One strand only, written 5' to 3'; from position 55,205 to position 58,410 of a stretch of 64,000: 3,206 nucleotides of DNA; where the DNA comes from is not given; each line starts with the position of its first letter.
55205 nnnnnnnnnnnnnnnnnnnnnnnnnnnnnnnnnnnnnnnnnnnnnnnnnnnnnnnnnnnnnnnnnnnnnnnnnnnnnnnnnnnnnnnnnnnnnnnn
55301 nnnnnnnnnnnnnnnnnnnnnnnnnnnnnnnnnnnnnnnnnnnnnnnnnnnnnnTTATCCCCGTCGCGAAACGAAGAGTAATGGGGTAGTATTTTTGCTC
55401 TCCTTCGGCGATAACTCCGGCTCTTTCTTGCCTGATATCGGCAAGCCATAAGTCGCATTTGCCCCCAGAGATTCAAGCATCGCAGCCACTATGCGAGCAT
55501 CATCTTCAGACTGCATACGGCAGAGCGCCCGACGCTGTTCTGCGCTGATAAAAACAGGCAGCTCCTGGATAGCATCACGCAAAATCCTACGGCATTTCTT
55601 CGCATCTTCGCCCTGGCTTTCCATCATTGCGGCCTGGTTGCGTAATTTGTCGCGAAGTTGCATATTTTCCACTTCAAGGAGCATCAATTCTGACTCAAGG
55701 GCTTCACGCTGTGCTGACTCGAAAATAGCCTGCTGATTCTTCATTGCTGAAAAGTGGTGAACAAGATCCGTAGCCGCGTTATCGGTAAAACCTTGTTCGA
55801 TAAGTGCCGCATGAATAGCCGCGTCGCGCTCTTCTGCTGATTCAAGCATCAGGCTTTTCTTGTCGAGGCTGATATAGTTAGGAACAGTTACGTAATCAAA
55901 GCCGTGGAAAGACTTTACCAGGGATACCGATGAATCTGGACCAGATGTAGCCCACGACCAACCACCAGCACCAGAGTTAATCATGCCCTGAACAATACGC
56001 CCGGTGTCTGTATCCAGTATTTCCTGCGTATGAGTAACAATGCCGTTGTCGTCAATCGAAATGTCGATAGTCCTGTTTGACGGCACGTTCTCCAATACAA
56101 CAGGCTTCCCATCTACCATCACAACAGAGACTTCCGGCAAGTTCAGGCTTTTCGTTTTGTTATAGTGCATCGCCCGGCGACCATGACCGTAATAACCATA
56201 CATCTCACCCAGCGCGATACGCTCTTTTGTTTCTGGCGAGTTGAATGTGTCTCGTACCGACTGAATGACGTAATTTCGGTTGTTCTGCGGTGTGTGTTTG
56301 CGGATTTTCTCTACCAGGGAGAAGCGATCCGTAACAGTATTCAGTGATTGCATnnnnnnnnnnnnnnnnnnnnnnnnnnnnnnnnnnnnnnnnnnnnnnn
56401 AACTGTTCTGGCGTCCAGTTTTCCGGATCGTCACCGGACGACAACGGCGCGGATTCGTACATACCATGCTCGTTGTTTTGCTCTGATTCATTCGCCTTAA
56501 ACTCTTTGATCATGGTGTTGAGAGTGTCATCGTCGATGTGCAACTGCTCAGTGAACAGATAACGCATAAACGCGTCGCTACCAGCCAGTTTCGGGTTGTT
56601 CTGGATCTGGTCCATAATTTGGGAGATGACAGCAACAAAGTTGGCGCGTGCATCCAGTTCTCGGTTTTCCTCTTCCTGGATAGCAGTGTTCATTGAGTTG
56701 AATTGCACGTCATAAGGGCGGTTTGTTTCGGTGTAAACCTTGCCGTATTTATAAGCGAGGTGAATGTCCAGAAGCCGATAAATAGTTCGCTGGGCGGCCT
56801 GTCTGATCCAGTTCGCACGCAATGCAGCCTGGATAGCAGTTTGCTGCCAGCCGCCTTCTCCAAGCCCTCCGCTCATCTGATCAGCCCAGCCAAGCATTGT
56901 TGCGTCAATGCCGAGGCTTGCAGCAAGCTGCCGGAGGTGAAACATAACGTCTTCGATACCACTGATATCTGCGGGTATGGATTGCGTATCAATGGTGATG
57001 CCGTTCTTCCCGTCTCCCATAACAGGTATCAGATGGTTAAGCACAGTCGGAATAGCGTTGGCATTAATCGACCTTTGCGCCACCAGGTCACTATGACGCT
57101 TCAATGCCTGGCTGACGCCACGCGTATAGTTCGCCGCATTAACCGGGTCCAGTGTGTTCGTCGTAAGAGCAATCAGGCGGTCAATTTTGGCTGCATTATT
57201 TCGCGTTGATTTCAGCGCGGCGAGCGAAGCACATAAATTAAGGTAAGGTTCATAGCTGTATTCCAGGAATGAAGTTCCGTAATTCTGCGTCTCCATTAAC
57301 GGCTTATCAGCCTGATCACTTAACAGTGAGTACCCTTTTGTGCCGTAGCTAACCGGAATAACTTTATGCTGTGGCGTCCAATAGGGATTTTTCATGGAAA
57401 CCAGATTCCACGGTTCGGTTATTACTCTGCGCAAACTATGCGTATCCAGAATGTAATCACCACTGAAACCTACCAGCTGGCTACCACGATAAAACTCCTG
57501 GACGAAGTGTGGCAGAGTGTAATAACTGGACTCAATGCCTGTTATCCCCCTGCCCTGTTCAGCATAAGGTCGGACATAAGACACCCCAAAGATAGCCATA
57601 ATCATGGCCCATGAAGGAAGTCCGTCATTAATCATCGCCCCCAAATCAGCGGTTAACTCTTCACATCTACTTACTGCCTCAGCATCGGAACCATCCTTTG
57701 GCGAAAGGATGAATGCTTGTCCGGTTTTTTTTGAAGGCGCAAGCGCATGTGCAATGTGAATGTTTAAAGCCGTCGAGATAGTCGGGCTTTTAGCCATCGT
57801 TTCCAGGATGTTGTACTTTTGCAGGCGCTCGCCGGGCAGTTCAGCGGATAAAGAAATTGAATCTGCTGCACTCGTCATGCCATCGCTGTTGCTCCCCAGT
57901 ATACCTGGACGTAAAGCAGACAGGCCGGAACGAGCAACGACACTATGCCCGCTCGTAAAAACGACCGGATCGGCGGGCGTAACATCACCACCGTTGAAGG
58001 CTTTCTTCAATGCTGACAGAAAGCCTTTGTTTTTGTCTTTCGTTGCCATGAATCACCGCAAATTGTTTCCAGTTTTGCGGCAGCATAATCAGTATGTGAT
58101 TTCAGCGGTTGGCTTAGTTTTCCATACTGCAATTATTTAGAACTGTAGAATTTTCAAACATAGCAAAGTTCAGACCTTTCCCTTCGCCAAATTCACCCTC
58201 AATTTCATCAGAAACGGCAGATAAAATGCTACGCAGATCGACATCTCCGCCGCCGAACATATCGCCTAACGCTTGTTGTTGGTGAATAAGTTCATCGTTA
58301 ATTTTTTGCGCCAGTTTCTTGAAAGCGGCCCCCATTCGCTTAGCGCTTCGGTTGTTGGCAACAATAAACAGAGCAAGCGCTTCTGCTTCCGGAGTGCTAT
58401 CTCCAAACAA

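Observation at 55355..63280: Eight-gene minus-strand late operon with holin-like, antiholin-like and large uncharacterised proteins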

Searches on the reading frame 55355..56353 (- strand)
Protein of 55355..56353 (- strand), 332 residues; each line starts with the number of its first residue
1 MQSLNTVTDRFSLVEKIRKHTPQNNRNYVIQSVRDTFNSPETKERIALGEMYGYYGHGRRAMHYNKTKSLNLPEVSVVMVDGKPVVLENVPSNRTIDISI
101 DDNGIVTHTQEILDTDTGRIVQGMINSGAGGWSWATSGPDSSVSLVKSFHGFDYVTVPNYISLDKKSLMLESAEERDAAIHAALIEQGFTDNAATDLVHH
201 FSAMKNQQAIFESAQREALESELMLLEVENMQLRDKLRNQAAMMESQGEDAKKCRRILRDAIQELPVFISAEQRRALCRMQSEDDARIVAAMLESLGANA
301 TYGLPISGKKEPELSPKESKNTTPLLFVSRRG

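Call 4: search_protein_families(library=pfam, proteins=[window:55355-56353:-], max_evalue=0.01)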
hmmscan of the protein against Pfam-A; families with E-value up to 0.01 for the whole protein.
window:55355-56353:- (332 aa): 0 families

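Call 5: search_protein_families(library=phrogs, proteins=[window:55355-56353:-], max_evalue=0.001)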
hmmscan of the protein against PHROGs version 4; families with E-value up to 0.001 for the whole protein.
window:55355-56353:- (332 aa): 3 families
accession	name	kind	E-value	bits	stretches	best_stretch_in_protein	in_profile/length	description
phrog_1801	-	tail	1.2e-155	518.9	1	1-331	2-334/339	tail fiber protein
phrog_30560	-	unknown function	1.9e-23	84.3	1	10-242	11-226/294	-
phrog_4727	-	unknown function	6.4e-23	82.6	1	10-162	12-156/305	-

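Call 49: search_solved_structures(query=window:55355-56353:-, max_evalue=1)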
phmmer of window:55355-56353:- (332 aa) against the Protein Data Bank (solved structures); distinct sequences matched with E-value up to 1: 1.
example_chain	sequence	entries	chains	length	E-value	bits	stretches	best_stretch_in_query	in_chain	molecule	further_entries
1l4a_B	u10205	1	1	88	0.13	14.9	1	204-261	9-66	S-SYNTAXIN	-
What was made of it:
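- Closest known: Phage T4 gp21 prohead protease and herpesvirus assemblins. Different: Sequence identity is about 12%, and there is no Pfam or PDB sequence match (calls 4, 49).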

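Call 51: find_homologous_proteins(query=window:55355-56353:-, max_evalue=0.001)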
Query window:55355-56353:- (332 aa): 275 proteins with E <= 0.001 among 3027 candidates; the best 120 are listed.
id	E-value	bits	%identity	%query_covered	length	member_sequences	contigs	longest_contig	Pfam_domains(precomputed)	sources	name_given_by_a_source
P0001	1.1e-212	723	99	100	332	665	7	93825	-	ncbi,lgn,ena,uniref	ncbi:head processing protein [Escherichia coli]|uniref:head processing protein n=1 Tax=Enterobacteri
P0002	3.2e-208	708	97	100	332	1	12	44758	-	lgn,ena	-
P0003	1.2e-207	706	96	100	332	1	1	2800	-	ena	-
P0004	1.5e-205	699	95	100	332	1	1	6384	-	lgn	-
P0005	2.2e-199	679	93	100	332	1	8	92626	-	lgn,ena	-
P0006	7.7e-194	661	91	100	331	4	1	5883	-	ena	-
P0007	3.9e-173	593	79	100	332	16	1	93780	-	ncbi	ncbi:head processing protein [Escherichia coli]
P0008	1.4e-165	568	77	99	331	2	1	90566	-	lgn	-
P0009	1.5e-160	552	76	99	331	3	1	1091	-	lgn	-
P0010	5.6e-157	540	72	99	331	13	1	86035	-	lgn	-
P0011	3.5e-155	534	87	85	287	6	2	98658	-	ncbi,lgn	ncbi:head processing protein (plasmid) [Escherichia coli]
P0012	3.9e-155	534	72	99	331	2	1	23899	-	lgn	-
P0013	1.7e-153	528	92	80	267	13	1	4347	-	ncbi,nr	ncbi:TPA: head processing protein, partial [Escherichia coli]|nr:head processing protein [Escherichi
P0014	1.9e-148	512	71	99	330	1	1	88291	-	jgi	jgi:hypothetical protein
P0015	2.4e-137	475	91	73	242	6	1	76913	-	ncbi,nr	ncbi:head processing protein, partial [Escherichia coli]|nr:head processing protein [Escherichia col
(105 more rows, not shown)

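Call 56: search_protein_families(library=ncbifam, proteins=[window:55355-56353:-], max_evalue=0.001)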
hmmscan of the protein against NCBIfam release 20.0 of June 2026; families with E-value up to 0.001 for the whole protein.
window:55355-56353:- (332 aa): 0 families

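Call 57: predict_structure(alignment_id=A1)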
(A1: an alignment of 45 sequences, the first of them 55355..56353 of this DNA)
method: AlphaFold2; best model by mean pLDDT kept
length: 332 residues; sequences in the alignment: 45
mean_pLDDT: 79.0   pTM: 0.50
mean pLDDT of the five models: 79.0, 77.9, 75.9, 73.1, 72.1
residues with pLDDT >= 90: 105; 70-90: 143; 50-70: 55; < 50: 29
segments of 3 or more residues with pLDDT < 50: 303-323, 325-328
pLDDT, mean of each block of 10 residues (from residue 1): 91 74 73 95 95 91 89 86 88 96 95 95 87 90 91 88 70 63 86 86 69 68 86 91 82 74 75 73 68 64 46 45 48 40
secondary structure, 60 per line:
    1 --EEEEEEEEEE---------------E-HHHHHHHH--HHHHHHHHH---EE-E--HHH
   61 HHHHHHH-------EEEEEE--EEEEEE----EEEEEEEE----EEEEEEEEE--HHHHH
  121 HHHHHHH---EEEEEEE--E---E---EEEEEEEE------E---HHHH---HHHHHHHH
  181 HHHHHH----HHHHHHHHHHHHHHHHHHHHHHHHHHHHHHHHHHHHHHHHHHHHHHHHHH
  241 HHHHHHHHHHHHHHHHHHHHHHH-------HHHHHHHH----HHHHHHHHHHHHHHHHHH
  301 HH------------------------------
elements in order: E3-12 H30-37 H40-48 H58-67 E75-80 E83-88 E93-100 E105-113 H116-127 E131-137 E148-155 H166-169 H173-186 H191-263 H271-278 H283-302
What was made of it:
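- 55355..56353 (-): pro: prohead (capsid maturation) protease, 332 aa. N-terminal assemblin-fold domain plus a long C-terminal helix. AlphaFold2 model has pLDDT 79 overall and about 87-96 in most of residues 31-160 (call 57).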

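Call 60: fold_search(model_id=the predicted structure, library=pdb)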
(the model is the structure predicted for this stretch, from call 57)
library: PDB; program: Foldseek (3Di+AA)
matches with E <= 10: 376; with E <= 0.001: 0
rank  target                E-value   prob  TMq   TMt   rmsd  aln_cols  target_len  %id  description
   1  5jbl_A                9.0e-03  0.99  0.26  0.47   7.6       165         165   14  Structure of the bacteriophage T4 capsid assembly protease, gp21. (released 2016-12-07)
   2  5jbl_B                1.4e-02  0.99  0.26  0.47   7.7       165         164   14  Structure of the bacteriophage T4 capsid assembly protease, gp21. (released 2016-12-07)
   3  5jbl_C                2.8e-02  0.99  0.28  0.51   6.2       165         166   13  Structure of the bacteriophage T4 capsid assembly protease, gp21. (released 2016-12-07)
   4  6ky0_A                7.8e-02  0.09  0.09  0.14  17.7       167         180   17  Crystal structural of active-site human glutathione-specific gamma-glutamylcyclotransferase 2(ChaC2) mutant with Gluta (released 2020-07-29)
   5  7e2c_D                1.5e-01  0.11  0.09  0.16  16.3       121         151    9  Monomer of TRAPPII (open) (released 2022-02-09)
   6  6zy2_A                1.8e-01  0.30  0.11  0.23   5.3        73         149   19  Cryo-EM structure of apo MlaFEDB (released 2020-11-25)
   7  1o6e_A                1.9e-01  0.25  0.17  0.23  17.7       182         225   12  Epstein-Barr virus protease (released 2002-11-14)
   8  2pbk_A                3.3e-01  0.51  0.24  0.33   5.9       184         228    9  Crystal structure of KSHV protease in complex with hexapeptide phosphonate inhibitor (released 2007-12-25)
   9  2leq_MODEL_1_A        3.5e-01  0.14  0.15  0.27  10.6       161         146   11  Chemical Shift Assignment and Solution Structure of ChR145 from Cytophaga Hutchinsonii, Northeast Structural G (released 2011-08-17)
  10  2pbk_B                3.9e-01  0.47  0.16  0.22   5.0        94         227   11  Crystal structure of KSHV protease in complex with hexapeptide phosphonate inhibitor (released 2007-12-25)
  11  8rqc_A                5.0e-01  0.05  0.07  0.08  17.7       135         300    8  Crystal structure of CRBN-midi in complex with mezigdomide and IKZF1 ZF2 (released 2024-09-25)
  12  6ky1_A                5.6e-01  0.05  0.10  0.15  19.1       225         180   12  Crystal structural of human glutathione-specific gamma-glutamylcyclotransferase 2 (ChaC2)mutant with Glutamate 83 repl (released 2020-07-29)
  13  5ur3_A                5.9e-01  0.30  0.14  0.23   4.7        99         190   10  Kaposi's Sarcoma Herpesvirus Protease in Complex with Allosteric Inhibitor (released 2017-03-08)
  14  6d6l_A                6.3e-01  0.08  0.11  0.17   9.2       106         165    6  The structure of ligand binding domain of LasR in complex with TP-1 homolog, compound 14 (released 2018-08-08)
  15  7see_A                6.3e-01  0.06  0.12  0.06  13.4       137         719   18  Structure of E. coli LetB delta (Ring6) mutant, Ring1 in the closed state (Model 1) (released 2022-02-09)
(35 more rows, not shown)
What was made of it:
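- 55355..56353 (-): Foldseek top hit is 5jbl at probability 0.99 (call 60).
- On Assemblin-fold prohead proteases (T4 gp21 / HK97 gp4 / herpesvirus): Foldseek probability 0.99 (call 60).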

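Call 68: find_related_loci(query=A1, collection=genome_contigs, flank=10000)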
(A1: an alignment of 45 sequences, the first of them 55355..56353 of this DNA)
Query A1 (332 aa) in genome_contigs; peptide patterns used: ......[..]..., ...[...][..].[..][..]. (x = any residue, [..] = any of these).
123 stretches matched a pattern; 24 encode a relative of the query (tblastn E <= 1e-3); 24 distinct loci.
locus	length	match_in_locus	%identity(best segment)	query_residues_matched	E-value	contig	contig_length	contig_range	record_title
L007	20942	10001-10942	62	1-314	9e-139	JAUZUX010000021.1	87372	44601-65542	Enterobacter sp. BRE11 21, whole genome shotgun sequence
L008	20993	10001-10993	57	1-329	2e-130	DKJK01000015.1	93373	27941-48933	MAG TPA_asm: Candidatus Pantoea borealis isolate UBA6694 UBA6694_contig_71, whole genome shotgun sequence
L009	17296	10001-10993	57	1-329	3e-129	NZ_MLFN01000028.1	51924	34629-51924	Pantoea conspicua strain LMG 24534 Contig0028_, whole genome shotgun sequence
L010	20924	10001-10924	60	1-306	4e-125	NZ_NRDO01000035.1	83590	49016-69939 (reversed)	Citrobacter sp. NCU1 contig_35, whole genome shotgun sequence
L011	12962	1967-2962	53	4-331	7e-111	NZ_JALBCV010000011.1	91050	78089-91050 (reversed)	Rosenbergiella metrosideri strain JB07 NODE_11_length_91050_cov_165.256384, whole genome shotgun sequence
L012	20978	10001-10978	51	1-325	8e-108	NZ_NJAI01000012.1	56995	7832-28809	Xenorhabdus hominickii strain DSM 17903 Xhom_12, whole genome shotgun sequence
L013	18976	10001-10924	52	1-306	8e-106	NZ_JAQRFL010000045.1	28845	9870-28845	Xenorhabdus khoisanae strain SF87 RM10_45, whole genome shotgun sequence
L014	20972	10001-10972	50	1-322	1e-103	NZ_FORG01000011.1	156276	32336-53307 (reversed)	Xenorhabdus mauleonii strain DSM 17908, whole genome shotgun sequence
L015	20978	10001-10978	47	1-326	9e-97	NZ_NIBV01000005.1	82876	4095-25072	Xenorhabdus szentirmaii DSM 16338 Xsze_5, whole genome shotgun sequence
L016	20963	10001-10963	49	2-320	2e-96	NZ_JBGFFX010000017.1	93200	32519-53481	Erwinia aeris strain ACCC 02193 17, whole genome shotgun sequence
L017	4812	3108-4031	46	4-307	3e-88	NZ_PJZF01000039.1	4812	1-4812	Chimaeribacter californicus strain 2015-Iso6 NODE_40_length_4812_cov_5.25928_ID_4660, whole genome shotgun sequence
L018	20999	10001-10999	58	1-331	9e-132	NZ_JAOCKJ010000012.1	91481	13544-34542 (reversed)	Pantoea sp. GD03673 12, whole genome shotgun sequence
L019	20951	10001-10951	43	2-311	1e-84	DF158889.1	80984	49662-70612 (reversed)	Enterobacteriaceae bacterium B14 DNA, scaffold: 8, whole genome shotgun sequence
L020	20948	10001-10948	51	2-316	8e-103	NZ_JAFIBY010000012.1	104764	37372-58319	Serratia sp. PL17 Ga0418748_12, whole genome shotgun sequence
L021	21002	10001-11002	49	2-332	7e-106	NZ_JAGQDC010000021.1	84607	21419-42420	Serratia silvae strain Arafor3 NODE_21_covk_47.372992_covr_99.93505, whole genome shotgun sequence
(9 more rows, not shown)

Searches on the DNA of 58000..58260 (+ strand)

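Call 54: search_dna_similar(query=window:58000-58260:+, collection=plasmids, mode=near, max_rows=12, rows=spread)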
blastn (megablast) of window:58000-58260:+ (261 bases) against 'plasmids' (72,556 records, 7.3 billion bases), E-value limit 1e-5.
Records with a match: 115; places in all: 138; records where one place covers at least 80% of the query: 93.
Best place of each record, by identity: >=99% 15; 95-99% 76; 90-95% 16; 80-90% 8.
By first word of the organism name: Escherichia 94; Salmonella 15; Shigella 6.
By predicted mobility (MOB-suite, as given by PLSDB): non-mobilizable 114; conjugative 1.
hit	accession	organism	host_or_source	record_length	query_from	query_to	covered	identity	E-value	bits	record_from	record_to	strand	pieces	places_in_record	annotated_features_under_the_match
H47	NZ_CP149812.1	Escherichia coli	pig,faecal sample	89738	1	261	100%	100.0%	6e-134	483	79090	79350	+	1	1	hypothetical protein | portal protein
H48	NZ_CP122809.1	Escherichia coli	Sus scrofa,feces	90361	1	261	100%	96.9%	1e-120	438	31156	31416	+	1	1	hypothetical protein | portal protein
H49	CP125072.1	Escherichia coli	Fecal sludge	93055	1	261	100%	96.6%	6e-119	433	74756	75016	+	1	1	hypothetical protein | portal protein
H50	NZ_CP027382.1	Escherichia coli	stool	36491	1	261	100%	95.4%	6e-114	416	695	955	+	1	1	none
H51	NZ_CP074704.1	Escherichia coli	Homo sapiens,cell culture,rectal swab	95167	1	261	100%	95.4%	6e-114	416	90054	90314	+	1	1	ddrB | portal protein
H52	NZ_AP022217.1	Escherichia coli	-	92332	1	261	100%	95.4%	6e-114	416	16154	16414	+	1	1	hypothetical protein | portal protein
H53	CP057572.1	Escherichia coli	culture,Pooled cattle faecal samples ...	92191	1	261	100%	95.4%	6e-114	416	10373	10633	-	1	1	hypothetical protein | phage portal protein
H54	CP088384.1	Escherichia coli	Homo sapiens,blood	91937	1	261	100%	95.0%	3e-112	411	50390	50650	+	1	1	hypothetical protein | portal protein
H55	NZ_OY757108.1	Escherichia coli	-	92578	1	261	100%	91.2%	1e-95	355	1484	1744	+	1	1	hypothetical protein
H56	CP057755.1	Escherichia coli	culture,Pooled pig faecal samples ...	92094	124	261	53%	99.3%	7e-64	250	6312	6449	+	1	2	hypothetical protein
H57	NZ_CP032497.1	Salmonella enterica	Beef,retail meat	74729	1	103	39%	99.0%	2e-44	185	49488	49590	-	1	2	portal protein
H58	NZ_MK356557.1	Salmonella sp.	-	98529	1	103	39%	88.3%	3e-23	115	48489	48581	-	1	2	poly(3-hydroxybutyrate) depolymerase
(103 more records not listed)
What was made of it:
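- Closest known: Escherichia phage D6 orf30-orf21. Different: The insert-free junction is the commoner form, seen in 93 of 115 plasmids (call 54).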
